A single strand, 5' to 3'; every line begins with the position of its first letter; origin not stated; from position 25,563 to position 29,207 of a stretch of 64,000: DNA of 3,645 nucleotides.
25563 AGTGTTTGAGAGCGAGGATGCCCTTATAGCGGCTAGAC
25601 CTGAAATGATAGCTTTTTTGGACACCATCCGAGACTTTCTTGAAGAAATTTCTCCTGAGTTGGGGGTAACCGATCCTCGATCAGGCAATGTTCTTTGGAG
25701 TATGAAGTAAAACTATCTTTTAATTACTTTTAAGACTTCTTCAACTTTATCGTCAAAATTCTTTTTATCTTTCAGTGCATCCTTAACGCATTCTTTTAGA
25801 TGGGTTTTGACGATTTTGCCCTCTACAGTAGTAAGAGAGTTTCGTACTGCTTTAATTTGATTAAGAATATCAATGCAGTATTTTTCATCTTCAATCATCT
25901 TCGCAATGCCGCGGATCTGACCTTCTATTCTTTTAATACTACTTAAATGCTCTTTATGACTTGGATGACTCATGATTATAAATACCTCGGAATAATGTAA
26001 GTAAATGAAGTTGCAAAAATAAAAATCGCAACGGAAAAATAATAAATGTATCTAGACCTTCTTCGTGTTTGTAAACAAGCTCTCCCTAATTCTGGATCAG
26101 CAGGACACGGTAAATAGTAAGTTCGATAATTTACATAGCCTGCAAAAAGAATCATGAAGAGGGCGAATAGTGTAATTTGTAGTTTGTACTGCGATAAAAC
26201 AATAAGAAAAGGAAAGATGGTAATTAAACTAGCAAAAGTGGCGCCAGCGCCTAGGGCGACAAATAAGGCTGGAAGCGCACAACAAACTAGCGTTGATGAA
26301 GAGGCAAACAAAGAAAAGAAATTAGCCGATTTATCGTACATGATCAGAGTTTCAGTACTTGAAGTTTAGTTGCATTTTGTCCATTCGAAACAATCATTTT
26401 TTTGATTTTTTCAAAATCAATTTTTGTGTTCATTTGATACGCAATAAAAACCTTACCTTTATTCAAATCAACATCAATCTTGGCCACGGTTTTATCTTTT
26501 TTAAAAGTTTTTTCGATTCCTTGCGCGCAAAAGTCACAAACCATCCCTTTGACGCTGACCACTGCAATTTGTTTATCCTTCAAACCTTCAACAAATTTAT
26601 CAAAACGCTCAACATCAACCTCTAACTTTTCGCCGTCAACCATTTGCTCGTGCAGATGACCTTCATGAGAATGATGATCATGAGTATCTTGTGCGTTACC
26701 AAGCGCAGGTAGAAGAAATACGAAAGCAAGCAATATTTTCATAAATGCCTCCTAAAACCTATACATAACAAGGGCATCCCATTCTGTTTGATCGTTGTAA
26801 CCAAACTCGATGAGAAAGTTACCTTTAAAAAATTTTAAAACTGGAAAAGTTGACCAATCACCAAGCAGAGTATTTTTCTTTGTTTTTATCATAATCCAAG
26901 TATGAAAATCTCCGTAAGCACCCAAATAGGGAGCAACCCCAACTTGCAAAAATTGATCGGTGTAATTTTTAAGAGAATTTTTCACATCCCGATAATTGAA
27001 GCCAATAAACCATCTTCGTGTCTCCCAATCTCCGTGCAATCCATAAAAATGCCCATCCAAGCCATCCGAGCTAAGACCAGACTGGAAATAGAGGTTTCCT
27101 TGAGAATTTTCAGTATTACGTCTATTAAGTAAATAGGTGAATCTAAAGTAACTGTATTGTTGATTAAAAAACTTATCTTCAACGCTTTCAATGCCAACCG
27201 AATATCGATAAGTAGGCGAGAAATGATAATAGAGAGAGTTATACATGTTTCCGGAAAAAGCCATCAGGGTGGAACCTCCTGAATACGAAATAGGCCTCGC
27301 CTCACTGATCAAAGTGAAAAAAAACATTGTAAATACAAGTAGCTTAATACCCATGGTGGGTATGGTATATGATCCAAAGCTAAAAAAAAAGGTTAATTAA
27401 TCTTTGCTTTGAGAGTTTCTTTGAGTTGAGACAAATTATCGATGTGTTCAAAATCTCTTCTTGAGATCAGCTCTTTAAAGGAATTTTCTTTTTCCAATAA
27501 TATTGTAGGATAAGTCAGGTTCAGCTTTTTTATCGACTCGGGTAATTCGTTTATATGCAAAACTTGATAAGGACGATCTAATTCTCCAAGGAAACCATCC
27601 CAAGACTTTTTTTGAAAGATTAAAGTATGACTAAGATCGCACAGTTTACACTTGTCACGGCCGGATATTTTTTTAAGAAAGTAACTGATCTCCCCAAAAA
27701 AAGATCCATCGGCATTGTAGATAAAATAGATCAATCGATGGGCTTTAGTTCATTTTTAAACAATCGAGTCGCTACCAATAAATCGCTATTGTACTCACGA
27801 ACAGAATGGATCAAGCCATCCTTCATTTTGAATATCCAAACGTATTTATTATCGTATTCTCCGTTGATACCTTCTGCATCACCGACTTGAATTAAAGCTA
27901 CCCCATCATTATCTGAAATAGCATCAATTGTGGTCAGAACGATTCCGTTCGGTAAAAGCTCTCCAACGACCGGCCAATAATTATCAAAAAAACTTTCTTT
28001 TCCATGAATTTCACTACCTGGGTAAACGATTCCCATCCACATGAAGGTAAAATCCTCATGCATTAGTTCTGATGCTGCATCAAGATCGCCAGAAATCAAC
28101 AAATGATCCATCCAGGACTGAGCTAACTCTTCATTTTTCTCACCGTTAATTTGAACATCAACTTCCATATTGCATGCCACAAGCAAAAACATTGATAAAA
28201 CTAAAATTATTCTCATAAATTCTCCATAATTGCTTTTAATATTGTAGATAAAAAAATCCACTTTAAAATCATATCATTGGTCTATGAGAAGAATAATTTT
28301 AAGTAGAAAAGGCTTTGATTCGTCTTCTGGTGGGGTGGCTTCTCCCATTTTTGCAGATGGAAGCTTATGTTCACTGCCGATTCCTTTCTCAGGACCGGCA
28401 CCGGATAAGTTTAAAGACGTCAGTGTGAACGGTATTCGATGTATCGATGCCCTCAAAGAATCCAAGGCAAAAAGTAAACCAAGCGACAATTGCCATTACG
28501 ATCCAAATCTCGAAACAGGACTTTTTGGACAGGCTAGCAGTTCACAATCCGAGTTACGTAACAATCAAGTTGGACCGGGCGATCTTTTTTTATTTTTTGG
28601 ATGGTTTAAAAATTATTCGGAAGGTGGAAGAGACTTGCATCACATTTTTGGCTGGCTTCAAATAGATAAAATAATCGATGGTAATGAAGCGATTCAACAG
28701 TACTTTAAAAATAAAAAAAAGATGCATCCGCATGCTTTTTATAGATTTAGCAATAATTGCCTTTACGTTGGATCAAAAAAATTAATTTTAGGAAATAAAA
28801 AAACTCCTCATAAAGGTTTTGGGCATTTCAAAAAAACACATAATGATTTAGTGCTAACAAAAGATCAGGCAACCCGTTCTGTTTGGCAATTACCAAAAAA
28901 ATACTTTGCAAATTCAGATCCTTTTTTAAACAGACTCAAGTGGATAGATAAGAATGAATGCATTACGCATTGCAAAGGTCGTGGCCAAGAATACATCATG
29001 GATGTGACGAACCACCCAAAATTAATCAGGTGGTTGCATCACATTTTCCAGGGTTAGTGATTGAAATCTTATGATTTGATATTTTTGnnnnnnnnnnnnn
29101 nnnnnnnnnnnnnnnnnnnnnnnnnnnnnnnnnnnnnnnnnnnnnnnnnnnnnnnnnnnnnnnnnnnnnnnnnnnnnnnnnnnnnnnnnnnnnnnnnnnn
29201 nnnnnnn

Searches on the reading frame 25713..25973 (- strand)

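Call 69: search_protein_families(library=pfam, proteins=[window:25713-25973:-], max_evalue=0.001)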
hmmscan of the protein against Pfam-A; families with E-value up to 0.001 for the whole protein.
window:25713-25973:- (86 aa): 1 family
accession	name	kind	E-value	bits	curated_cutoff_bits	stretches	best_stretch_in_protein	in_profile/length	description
PF02583.22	Trns_repr_metal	-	8e-28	97.1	22.8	1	6-86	2-78/78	Metal-sensitive transcriptional repressor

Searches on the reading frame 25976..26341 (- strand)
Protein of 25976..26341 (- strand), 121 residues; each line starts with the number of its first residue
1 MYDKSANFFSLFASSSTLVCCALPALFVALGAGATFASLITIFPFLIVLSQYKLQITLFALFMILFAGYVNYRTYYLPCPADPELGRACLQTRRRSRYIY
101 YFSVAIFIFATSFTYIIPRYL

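Call 69: search_protein_families(library=pfam, proteins=[window:25976-26341:-], max_evalue=0.001)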
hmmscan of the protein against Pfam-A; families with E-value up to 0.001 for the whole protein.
window:25976-26341:- (121 aa): 1 family
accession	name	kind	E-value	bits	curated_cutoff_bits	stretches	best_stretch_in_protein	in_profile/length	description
PF02411.20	MerT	-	1.5e-05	25.4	32.9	1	12-118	16-113/116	MerT mercuric transport protein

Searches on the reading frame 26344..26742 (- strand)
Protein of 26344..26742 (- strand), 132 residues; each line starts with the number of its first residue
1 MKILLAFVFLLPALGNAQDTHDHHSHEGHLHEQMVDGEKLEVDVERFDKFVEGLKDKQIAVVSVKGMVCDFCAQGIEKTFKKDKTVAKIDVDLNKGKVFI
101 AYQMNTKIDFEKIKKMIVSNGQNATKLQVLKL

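Call 69: search_protein_families(library=pfam, proteins=[window:26344-26742:-], max_evalue=0.001)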
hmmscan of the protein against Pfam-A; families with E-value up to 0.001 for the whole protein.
window:26344-26742:- (132 aa): 1 family
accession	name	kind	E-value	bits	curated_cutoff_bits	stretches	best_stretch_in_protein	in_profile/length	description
PF00403.32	HMA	-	6.4e-08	33.3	24.8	1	61-118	1-57/62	Heavy-metal-associated domain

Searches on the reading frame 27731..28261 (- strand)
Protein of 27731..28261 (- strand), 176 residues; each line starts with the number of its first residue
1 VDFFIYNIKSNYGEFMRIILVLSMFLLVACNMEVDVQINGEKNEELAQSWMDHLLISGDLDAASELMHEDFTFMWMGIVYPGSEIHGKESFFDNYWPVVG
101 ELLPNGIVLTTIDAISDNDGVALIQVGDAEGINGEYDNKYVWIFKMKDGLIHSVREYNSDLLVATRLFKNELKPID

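Call 69: search_protein_families(library=pfam, proteins=[window:27731-28261:-], max_evalue=0.001)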
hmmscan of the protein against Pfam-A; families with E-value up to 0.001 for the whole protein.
window:27731-28261:- (176 aa): 1 family
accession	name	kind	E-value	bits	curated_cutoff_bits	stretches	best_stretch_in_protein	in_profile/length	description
PF12680.13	SnoaL_2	-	7.6e-08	33.3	27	1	49-151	3-99/102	SnoaL-like domain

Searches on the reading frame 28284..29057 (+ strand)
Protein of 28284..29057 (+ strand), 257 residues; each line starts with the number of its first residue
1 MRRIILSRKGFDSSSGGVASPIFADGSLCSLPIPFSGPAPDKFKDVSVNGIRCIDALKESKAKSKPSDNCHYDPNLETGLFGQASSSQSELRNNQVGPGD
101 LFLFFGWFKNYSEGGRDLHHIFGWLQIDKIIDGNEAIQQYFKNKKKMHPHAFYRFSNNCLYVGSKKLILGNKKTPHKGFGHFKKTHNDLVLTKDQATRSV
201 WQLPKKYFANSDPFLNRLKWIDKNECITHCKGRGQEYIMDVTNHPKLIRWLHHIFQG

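Call 69: search_protein_families(library=pfam, proteins=[window:28284-29057:+], max_evalue=0.001)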
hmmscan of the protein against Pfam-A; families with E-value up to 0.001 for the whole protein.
window:28284-29057:+ (257 aa): 1 family
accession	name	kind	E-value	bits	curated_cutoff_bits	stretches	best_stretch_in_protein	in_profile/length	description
PF18754.6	Nmad3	-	5.9e-53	180.5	27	1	3-239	1-246/247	Nucleotide modification associated domain 3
